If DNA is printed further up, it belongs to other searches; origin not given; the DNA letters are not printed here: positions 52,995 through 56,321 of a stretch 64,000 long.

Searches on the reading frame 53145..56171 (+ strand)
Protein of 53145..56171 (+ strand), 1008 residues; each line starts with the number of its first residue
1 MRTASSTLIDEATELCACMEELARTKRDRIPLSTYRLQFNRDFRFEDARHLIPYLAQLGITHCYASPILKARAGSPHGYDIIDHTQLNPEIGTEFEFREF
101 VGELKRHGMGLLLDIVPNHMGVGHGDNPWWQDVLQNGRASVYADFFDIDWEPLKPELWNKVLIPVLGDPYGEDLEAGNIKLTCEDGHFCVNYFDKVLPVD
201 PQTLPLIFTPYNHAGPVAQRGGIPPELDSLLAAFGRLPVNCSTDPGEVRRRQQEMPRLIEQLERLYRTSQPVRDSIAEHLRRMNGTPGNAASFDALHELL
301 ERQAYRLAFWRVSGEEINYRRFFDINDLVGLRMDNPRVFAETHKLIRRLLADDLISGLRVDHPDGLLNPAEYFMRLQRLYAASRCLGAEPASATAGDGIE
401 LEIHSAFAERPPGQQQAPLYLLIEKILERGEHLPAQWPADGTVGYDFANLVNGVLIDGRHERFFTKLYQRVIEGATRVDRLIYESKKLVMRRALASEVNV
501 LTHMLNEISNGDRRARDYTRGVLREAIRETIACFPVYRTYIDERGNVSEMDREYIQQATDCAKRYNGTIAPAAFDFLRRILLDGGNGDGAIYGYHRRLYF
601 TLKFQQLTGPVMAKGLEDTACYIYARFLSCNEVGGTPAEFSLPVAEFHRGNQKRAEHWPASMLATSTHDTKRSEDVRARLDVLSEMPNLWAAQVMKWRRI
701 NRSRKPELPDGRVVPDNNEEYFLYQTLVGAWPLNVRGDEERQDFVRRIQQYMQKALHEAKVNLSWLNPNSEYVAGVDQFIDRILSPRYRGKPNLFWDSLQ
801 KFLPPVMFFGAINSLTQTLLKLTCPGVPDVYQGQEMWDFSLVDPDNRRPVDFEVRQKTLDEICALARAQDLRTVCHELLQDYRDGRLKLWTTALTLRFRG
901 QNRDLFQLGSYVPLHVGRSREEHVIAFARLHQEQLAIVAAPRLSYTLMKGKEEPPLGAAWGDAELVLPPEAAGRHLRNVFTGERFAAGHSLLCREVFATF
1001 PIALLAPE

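Call 50: search_protein_families(library=pfam, proteins=[window:53145-56171:+], max_evalue=0.001)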
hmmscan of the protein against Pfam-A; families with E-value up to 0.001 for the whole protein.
window:53145-56171:+ (1008 aa): 1 family
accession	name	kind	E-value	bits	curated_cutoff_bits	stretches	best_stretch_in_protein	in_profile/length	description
PF00128.31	Alpha-amylase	-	1.7e-20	74.1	22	1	52-158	25-129/446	Alpha amylase, catalytic domain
